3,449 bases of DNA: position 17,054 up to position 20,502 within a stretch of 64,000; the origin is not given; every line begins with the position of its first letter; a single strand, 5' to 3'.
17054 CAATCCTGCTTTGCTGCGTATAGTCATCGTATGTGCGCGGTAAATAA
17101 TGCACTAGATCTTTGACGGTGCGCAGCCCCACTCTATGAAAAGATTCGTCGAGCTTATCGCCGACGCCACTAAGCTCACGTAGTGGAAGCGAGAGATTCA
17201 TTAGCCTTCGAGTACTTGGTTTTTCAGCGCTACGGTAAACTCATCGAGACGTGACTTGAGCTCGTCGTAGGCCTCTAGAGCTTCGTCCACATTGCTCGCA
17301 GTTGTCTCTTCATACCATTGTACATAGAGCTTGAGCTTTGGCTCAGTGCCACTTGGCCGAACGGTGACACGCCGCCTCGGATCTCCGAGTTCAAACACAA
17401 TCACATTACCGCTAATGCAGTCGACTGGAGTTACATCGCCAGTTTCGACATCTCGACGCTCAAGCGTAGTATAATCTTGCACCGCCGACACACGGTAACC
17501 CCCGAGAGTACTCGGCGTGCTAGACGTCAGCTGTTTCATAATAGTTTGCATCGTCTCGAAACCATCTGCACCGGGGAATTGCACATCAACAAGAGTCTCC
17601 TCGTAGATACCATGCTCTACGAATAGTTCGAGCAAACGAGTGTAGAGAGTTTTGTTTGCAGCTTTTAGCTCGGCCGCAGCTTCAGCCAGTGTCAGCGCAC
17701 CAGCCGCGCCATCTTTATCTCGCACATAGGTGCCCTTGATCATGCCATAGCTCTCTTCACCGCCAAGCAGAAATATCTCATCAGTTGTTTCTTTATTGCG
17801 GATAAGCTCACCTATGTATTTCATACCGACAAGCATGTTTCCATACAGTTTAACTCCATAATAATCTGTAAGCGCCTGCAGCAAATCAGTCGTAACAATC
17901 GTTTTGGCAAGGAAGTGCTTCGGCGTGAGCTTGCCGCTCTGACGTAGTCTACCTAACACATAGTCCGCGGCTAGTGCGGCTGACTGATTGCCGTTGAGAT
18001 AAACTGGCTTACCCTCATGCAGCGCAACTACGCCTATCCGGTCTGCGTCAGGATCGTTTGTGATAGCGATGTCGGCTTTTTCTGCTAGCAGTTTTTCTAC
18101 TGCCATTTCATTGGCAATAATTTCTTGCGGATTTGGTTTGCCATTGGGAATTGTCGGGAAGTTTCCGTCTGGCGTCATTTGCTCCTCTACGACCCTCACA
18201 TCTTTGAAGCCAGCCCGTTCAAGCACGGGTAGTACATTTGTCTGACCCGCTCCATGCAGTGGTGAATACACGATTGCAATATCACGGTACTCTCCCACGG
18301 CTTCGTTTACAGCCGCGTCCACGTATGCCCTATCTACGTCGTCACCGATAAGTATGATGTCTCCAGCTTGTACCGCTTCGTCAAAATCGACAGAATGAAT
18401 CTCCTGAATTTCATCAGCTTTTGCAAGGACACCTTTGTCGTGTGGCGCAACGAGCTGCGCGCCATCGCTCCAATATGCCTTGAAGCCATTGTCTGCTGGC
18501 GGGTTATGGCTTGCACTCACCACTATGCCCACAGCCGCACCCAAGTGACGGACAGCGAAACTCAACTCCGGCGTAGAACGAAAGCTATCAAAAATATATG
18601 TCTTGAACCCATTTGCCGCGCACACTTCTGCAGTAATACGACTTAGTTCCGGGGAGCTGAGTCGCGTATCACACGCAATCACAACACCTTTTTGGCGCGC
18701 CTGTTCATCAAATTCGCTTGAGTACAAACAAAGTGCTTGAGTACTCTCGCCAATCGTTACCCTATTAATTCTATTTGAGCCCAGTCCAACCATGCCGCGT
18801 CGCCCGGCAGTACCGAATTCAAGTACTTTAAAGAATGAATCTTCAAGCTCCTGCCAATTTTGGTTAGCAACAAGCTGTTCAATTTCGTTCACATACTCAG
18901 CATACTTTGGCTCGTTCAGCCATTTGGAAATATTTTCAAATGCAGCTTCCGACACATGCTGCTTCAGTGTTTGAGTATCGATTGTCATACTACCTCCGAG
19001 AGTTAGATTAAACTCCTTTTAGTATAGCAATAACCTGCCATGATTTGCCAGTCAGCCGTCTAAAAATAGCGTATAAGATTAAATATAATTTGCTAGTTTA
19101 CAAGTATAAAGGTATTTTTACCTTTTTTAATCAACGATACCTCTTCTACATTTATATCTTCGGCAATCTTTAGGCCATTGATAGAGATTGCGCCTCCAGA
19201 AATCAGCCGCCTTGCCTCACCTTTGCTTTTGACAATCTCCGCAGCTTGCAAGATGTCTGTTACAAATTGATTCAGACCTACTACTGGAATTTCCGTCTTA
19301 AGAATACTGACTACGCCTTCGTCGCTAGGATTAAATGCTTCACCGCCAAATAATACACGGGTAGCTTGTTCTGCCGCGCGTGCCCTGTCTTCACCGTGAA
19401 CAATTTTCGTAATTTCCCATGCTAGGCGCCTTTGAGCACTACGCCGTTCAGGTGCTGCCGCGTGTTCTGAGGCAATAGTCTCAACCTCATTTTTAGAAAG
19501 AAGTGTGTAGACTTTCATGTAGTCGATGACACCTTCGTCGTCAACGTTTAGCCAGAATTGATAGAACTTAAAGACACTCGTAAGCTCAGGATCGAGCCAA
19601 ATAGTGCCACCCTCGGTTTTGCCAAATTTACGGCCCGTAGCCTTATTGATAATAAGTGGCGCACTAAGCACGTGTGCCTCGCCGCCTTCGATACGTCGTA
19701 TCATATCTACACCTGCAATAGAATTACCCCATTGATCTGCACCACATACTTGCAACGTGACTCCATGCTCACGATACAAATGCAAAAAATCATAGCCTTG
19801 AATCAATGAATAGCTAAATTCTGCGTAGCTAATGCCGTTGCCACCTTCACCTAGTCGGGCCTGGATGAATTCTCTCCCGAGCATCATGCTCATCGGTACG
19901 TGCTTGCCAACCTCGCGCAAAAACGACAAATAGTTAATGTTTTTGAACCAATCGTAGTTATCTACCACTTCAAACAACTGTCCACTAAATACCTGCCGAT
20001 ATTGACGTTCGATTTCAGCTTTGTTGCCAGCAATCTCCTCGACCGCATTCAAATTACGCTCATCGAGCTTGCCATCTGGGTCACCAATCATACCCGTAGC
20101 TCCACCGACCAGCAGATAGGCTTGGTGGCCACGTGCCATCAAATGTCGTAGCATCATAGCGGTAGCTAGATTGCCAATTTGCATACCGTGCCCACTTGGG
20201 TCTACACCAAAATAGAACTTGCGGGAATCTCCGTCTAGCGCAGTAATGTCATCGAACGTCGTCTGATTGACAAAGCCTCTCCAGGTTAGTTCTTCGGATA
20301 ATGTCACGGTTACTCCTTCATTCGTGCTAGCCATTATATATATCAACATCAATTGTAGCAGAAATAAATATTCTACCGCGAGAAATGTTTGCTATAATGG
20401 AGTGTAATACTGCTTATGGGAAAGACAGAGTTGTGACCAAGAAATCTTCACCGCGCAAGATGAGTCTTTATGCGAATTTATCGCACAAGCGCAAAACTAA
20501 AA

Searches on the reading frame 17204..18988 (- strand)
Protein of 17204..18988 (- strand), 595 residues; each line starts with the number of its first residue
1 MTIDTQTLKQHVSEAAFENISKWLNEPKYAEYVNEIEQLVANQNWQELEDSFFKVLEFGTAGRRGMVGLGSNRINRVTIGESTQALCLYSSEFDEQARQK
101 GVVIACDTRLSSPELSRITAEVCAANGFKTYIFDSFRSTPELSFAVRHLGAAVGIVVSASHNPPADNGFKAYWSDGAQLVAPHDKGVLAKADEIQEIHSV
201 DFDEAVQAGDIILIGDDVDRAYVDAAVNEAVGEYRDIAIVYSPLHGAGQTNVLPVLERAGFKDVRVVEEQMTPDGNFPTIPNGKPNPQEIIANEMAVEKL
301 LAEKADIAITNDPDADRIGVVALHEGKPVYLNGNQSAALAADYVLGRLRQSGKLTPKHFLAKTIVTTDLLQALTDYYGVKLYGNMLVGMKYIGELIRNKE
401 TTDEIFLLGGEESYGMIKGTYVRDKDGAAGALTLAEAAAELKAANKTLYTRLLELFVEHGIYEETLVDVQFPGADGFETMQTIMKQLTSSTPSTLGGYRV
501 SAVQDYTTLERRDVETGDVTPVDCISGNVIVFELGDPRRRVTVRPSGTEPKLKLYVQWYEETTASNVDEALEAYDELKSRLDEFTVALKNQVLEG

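Call 69: search_protein_families(library=pfam, proteins=[window:17204-18988:-], max_evalue=0.0001)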
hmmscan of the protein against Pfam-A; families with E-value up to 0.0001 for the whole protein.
window:17204-18988:- (595 aa): 4 families
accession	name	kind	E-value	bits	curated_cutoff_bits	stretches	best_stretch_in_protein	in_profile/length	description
PF02878.22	PGM_PMM_I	-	7.1e-34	116.9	22.5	1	57-196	3-136/138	Phosphoglucomutase/phosphomannomutase, alpha/beta/alpha domain I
PF02879.22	PGM_PMM_II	-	1.2e-19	71.2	29.3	1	222-321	3-99/103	Phosphoglucomutase/phosphomannomutase, alpha/beta/alpha domain II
PF02880.22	PGM_PMM_III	-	4.6e-16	59.4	20.7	1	332-452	1-111/115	Phosphoglucomutase/phosphomannomutase, alpha/beta/alpha domain III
PF00408.26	PGM_PMM_IV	-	9.5e-06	26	23.1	1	539-570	34-64/68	Phosphoglucomutase/phosphomannomutase, C-terminal domain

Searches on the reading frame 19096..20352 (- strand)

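Call 69: search_protein_families(library=pfam, proteins=[window:19096-20352:-], max_evalue=0.0001)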
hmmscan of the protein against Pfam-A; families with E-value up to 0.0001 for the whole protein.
window:19096-20352:- (419 aa): 2 families
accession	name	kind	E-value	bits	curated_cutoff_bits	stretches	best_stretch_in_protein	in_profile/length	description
PF00579.31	tRNA-synt_1b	-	1.1e-64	219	21.1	1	45-335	7-291/292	tRNA synthetases class I (W and Y)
PF22421.1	SYY_C-terminal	-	2.3e-07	31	27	1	362-400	19-58/83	Tyrosine--tRNA ligase SYY-like C-terminal domain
